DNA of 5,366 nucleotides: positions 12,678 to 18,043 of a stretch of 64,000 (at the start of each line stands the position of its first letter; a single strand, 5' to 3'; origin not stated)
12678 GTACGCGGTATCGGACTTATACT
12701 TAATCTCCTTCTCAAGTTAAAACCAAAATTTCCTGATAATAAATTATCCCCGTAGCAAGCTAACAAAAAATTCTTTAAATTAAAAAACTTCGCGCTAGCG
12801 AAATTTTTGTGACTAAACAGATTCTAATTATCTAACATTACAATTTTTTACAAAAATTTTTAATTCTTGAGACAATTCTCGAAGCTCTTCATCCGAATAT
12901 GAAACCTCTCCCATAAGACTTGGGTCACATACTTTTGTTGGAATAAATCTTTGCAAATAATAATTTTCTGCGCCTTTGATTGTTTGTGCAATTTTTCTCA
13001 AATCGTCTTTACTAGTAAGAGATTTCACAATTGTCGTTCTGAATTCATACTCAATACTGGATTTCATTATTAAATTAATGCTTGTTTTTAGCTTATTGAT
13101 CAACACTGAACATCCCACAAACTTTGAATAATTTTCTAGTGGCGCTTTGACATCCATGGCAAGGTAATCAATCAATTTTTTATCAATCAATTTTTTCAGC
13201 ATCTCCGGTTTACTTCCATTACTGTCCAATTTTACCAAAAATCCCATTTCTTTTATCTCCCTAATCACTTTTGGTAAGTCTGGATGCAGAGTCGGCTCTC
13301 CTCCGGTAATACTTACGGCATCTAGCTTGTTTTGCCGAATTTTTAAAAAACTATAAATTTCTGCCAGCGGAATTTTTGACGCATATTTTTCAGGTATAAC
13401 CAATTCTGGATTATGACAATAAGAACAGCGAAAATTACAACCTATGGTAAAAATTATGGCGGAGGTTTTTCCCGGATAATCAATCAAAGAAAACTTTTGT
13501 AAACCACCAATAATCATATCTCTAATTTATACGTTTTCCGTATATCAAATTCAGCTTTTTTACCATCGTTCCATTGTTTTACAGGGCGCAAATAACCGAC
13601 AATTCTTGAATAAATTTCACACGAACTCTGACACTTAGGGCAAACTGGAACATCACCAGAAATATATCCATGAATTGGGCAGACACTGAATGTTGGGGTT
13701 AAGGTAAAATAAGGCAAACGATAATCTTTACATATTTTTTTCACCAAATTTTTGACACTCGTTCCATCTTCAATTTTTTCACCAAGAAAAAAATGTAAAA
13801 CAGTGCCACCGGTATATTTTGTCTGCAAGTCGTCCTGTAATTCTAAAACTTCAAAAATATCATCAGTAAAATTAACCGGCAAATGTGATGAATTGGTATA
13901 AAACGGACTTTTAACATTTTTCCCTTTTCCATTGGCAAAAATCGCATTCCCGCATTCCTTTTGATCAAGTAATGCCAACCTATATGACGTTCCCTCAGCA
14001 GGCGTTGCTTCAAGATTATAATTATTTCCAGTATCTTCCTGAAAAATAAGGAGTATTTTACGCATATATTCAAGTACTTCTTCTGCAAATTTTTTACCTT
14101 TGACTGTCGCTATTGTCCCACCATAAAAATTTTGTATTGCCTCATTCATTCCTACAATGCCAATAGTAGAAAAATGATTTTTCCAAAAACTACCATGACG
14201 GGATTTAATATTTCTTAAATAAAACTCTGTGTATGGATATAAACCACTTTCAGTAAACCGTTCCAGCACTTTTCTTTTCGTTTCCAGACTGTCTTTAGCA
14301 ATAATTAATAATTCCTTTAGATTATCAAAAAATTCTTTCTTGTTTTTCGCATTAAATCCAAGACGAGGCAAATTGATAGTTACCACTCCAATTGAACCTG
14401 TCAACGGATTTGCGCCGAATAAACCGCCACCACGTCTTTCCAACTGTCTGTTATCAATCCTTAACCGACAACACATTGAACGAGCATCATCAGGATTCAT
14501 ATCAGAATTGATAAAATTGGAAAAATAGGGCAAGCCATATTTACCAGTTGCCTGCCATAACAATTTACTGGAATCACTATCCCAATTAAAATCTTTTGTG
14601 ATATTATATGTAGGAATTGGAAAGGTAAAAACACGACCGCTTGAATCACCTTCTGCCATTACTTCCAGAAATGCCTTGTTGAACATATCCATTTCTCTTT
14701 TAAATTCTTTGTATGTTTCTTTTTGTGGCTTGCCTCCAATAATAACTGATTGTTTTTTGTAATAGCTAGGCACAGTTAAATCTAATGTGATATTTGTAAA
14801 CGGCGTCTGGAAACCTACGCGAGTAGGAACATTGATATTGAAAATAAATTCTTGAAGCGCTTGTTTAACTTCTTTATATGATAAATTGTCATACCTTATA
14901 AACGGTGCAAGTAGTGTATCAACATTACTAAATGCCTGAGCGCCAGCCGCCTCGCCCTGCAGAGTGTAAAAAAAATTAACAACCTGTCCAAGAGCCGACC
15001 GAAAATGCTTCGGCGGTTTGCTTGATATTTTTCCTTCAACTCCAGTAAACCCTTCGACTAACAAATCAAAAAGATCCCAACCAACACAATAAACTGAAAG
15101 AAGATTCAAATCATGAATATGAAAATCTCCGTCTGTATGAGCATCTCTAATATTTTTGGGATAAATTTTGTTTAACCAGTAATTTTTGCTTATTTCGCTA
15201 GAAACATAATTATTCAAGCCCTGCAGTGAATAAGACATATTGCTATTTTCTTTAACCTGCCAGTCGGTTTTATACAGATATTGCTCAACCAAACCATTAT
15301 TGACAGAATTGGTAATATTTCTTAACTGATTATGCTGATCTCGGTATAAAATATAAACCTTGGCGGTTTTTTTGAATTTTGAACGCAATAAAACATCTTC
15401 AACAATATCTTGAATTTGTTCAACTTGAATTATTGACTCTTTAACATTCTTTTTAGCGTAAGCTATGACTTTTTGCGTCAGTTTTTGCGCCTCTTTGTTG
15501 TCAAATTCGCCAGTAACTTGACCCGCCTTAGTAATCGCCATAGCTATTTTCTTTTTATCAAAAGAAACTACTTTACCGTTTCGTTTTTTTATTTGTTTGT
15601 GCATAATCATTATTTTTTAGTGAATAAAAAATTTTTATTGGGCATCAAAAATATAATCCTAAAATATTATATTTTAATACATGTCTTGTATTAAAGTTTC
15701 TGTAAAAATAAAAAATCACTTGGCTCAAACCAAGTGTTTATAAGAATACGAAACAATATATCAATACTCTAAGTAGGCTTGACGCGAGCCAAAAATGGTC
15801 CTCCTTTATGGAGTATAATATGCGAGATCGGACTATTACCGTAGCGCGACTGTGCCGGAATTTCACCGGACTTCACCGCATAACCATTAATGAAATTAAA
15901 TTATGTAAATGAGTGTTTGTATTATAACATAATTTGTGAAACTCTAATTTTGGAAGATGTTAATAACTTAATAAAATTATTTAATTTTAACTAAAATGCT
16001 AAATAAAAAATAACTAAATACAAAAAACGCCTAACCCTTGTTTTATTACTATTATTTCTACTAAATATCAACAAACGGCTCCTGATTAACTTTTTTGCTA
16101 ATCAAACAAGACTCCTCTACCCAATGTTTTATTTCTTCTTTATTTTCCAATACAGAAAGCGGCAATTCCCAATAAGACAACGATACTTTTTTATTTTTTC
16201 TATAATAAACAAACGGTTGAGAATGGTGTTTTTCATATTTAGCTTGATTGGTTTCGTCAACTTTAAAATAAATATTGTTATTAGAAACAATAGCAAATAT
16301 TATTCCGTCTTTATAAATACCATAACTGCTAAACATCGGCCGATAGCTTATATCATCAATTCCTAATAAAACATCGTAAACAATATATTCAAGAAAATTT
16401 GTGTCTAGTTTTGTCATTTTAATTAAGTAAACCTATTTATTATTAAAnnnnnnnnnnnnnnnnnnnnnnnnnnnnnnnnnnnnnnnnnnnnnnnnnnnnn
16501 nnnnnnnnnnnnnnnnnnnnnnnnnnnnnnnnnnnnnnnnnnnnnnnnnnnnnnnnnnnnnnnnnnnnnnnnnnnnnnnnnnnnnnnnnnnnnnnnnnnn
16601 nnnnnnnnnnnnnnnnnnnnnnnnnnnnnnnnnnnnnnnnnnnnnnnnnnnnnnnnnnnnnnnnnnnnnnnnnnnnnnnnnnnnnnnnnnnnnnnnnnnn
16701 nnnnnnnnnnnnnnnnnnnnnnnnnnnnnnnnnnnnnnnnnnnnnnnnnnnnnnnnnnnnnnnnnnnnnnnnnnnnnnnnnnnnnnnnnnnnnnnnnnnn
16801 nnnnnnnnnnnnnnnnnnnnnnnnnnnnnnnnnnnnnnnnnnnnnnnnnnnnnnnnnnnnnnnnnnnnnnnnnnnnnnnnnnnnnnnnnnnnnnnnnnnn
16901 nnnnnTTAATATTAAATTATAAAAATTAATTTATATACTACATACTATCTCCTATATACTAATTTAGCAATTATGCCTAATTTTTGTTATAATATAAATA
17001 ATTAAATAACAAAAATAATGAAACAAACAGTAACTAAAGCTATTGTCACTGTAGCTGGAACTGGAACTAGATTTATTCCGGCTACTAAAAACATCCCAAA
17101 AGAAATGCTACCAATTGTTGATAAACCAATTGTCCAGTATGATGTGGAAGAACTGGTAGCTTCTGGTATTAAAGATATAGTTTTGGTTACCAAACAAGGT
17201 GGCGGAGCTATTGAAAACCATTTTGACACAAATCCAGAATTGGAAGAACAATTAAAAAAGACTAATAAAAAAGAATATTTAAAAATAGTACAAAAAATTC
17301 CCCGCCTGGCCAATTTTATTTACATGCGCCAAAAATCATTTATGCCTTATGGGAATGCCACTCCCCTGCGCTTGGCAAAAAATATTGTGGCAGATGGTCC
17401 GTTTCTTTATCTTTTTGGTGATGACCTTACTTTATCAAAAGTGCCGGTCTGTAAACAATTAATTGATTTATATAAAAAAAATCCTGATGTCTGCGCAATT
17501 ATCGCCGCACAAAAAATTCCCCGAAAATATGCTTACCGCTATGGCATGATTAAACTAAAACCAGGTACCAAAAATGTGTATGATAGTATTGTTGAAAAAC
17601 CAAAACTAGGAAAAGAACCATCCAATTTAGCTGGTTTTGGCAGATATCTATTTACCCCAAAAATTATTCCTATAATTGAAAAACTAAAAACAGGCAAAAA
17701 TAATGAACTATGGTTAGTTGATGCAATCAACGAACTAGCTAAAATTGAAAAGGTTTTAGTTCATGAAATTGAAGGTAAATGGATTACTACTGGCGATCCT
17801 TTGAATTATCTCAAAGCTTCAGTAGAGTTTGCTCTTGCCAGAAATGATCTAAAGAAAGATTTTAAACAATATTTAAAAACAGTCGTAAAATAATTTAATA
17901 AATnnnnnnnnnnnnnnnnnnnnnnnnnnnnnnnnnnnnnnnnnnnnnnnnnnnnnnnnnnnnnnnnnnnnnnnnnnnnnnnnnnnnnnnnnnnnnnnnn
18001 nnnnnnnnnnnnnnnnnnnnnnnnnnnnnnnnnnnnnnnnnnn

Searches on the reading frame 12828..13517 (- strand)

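Call 9: search_protein_families(library=pfam, proteins=[window:12828-13517:-], max_evalue=0.001)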
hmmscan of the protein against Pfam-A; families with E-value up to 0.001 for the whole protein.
window:12828-13517:- (229 aa): 2 families
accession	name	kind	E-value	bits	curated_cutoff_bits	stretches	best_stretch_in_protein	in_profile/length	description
PF04055.27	Radical_SAM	-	6.9e-20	72.3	29.5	1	21-156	1-142/166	Radical SAM superfamily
PF13353.11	Fer4_12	-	4e-08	34.1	22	1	20-128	8-118/137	4Fe-4S single cluster domain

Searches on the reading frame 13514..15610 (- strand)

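Call 9: search_protein_families(library=pfam, proteins=[window:13514-15610:-], max_evalue=0.001)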
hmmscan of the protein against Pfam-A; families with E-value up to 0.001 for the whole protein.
window:13514-15610:- (698 aa): 2 families
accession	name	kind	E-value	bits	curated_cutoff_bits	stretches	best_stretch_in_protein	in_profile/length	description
PF13597.11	NRDD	-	7.3e-198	659.2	26.2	1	121-694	1-562/562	Anaerobic ribonucleoside-triphosphate reductase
PF03477.21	ATP-cone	-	1e-20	74.5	25.8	1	6-94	2-87/88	ATP cone domain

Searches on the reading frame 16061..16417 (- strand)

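Call 9: search_protein_families(library=pfam, proteins=[window:16061-16417:-], max_evalue=0.001)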
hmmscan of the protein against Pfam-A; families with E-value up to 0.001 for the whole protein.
window:16061-16417:- (118 aa): 2 families
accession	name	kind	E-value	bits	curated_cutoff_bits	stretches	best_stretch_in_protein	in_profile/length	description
PF04993.18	TfoX_N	-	4e-25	88.2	30.1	1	18-103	4-87/91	TfoX N-terminal domain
PF04237.18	YjbR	-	0.00034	21.7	30.1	1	37-103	21-85/88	YjbR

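Call 66: search_protein_families(library=ncbifam, proteins=[window:16061-16417:-], max_evalue=0.001)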
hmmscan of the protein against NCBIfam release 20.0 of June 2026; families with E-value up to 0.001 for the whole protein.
window:16061-16417:- (118 aa): 0 families

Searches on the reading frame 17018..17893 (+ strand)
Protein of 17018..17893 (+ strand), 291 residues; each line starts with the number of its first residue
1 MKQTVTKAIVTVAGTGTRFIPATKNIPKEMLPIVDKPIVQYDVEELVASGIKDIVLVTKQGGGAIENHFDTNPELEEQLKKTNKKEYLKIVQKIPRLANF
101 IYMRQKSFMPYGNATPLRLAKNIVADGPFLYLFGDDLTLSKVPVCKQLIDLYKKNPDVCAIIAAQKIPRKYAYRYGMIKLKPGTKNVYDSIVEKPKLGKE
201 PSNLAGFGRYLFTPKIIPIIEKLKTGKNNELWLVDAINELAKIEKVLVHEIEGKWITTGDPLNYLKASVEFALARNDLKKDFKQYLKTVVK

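Call 9: search_protein_families(library=pfam, proteins=[window:17018-17893:+], max_evalue=0.001)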
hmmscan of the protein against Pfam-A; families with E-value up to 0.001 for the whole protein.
window:17018-17893:+ (291 aa): 1 family
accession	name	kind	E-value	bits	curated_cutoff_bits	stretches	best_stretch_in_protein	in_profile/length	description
PF00483.29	NTP_transferase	-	5.7e-27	95.3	21.2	1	7-269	1-240/245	Nucleotidyl transferase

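Call 66: search_protein_families(library=ncbifam, proteins=[window:17018-17893:+], max_evalue=0.001)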
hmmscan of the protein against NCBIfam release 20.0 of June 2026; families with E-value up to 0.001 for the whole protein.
window:17018-17893:+ (291 aa): 23 families
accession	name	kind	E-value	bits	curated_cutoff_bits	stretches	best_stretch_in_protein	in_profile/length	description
TIGR01099.1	galU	equivalog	8.2e-79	264.9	326.8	1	5-267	1-261/261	UTP--glucose-1-phosphate uridylyltransferase GalU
NF009928.0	PRK13389.1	equivalog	4.7e-53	180.3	548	1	3-289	6-297/302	UTP--glucose-1-phosphate uridylyltransferase GalU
NF007516.0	PRK10122.1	equivalog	3.2e-44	151.2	534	1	6-289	4-294/297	UTP--glucose-1-phosphate uridylyltransferase GalF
TIGR01105.1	galF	equivalog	2.6e-40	138.5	659.2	1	6-283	4-288/297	GalU regulator GalF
TIGR03992.1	Arch_glmU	subfamily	2.6e-33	115.5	292.1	1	7-269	2-225/393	bifunctional sugar-1-phosphate nucleotidylyltransferase/acetyltransferase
TIGR01208.1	rmlA_long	equivalog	6.2e-30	104.3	320.25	1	7-268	1-231/353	glucose-1-phosphate thymidylyltransferase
NF041173.1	Sug_nt_acttase_Thmprot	equivalog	1e-21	77.4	600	1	7-268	2-224/405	bifunctional sugar-1-phosphate nucleotidylyltransferase/acetyltransferase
NF041313.1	UDPGP_AglF_Halo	equivalog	1.3e-18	67.3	400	2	7-70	2-65/234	UTP--glucose-1-phosphate uridylyltransferase AglF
TIGR01207.1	rmlA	equivalog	1.2e-14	54.2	360.65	1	7-59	1-53/286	glucose-1-phosphate thymidylyltransferase RfbA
NF012024.0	PRK15480.1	equivalog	3.6e-12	46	588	1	5-58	3-56/292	glucose-1-phosphate thymidylyltransferase RfbA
NF045761.1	NAMPUrTaseMurU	equivalog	7.2e-11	42.4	250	1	7-76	2-71/226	N-acetylmuramate alpha-1-phosphate uridylyltransferase MurU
NF052502.1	man1P_GTase_Rv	exception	1.2e-09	37.5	440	1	7-87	2-82/352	mannose-1-phosphate guanylyltransferase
TIGR02623.1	G1P_cyt_trans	equivalog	1.4e-09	37.8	300.25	1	7-256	2-230/255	glucose-1-phosphate cytidylyltransferase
TIGR02091.1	glgC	equivalog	9.7e-08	31.4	424.9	1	8-278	3-266/364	glucose-1-phosphate adenylyltransferase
NF049965.1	GlMnHpPGnyltfHddC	equivalog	4.1e-07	29.9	300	1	7-72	2-67/221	D-glycero-D-manno-heptose 1-phosphate guanosyltransferase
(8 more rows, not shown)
